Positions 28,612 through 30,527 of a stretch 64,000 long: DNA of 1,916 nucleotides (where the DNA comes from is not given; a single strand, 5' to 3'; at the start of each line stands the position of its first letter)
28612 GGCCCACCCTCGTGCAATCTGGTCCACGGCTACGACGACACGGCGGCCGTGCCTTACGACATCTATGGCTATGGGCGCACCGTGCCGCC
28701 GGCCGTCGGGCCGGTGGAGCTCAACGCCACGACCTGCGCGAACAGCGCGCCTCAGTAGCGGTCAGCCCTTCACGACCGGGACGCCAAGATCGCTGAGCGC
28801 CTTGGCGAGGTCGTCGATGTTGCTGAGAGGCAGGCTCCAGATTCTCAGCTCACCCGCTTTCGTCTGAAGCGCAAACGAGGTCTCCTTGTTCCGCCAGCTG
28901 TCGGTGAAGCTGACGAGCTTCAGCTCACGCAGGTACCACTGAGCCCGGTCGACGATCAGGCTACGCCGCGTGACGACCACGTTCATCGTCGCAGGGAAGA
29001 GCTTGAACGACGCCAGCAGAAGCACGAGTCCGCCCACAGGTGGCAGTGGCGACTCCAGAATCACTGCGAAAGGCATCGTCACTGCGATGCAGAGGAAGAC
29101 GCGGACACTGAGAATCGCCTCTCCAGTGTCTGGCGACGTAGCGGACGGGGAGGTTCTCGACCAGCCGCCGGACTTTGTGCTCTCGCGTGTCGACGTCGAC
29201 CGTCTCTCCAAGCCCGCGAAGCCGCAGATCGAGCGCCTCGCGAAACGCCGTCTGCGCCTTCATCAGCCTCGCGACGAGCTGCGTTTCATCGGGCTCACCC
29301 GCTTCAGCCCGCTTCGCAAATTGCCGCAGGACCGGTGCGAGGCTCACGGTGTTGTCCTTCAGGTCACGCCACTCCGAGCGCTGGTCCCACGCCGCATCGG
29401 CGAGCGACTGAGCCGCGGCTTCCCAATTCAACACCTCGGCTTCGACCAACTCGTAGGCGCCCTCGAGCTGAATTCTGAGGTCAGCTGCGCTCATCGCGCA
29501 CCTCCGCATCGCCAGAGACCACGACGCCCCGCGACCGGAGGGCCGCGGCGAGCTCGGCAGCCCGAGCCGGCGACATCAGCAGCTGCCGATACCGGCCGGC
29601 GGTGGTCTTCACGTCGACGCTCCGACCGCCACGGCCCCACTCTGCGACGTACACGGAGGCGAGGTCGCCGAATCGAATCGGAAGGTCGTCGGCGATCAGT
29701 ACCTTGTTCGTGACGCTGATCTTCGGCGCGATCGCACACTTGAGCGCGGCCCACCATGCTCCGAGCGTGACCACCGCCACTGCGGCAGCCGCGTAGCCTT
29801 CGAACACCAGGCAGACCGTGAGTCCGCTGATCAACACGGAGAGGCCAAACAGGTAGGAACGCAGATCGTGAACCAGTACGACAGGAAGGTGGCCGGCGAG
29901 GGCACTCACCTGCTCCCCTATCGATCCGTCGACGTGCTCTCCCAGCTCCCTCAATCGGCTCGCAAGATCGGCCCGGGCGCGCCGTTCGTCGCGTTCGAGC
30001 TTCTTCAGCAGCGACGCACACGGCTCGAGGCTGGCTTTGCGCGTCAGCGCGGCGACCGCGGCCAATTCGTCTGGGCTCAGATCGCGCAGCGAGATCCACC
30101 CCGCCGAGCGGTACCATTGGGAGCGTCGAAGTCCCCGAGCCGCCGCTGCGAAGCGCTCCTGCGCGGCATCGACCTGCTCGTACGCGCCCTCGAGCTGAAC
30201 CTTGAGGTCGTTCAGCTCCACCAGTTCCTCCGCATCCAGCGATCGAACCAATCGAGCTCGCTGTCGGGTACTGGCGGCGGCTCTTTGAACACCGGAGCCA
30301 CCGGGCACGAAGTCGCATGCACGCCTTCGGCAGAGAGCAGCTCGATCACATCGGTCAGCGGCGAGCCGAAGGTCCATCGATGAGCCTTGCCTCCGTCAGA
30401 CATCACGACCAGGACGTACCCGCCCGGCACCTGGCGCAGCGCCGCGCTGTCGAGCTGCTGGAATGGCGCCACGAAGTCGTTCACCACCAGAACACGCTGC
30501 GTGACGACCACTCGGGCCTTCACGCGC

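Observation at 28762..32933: Flotillin/SPFH gene followed by three tandem paralogous membrane proteins of unknown function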

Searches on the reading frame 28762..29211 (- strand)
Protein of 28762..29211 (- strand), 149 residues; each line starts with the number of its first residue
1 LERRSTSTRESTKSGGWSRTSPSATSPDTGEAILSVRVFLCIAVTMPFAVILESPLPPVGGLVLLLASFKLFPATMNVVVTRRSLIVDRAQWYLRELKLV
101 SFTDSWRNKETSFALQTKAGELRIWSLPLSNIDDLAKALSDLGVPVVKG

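Call 4: search_protein_families(library=pfam, proteins=[window:28762-29211:-], max_evalue=1)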
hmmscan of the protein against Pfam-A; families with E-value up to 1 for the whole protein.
window:28762-29211:- (149 aa): 1 family
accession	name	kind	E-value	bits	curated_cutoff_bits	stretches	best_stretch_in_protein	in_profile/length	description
PF19744.4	DUF6232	-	0.096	13.6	27.4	0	78-107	1-31/117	Family of unknown function (DUF6232)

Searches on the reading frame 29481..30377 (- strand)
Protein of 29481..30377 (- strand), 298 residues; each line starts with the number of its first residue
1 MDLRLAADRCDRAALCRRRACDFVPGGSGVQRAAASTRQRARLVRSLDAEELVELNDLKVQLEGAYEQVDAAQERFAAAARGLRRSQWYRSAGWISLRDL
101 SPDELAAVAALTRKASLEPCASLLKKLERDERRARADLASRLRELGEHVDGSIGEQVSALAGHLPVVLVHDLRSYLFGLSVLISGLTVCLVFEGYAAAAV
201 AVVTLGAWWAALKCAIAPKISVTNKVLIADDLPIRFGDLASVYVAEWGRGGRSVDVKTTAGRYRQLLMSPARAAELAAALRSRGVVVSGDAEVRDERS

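Call 4: search_protein_families(library=pfam, proteins=[window:29481-30377:-], max_evalue=1)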
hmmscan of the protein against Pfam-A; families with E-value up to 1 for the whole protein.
window:29481-30377:- (298 aa): 2 families
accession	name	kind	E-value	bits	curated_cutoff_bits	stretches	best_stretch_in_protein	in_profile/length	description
PF01288.25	HPPK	-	0.088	13.7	25.7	1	66-141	12-83/116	7,8-dihydro-6-hydroxymethylpterin-pyrophosphokinase (HPPK)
PF24615.2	Spectrin_Anc-1_2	-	0.37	11.5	28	0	45-77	66-98/105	Nuclear anchorage protein 1, spectrin repeat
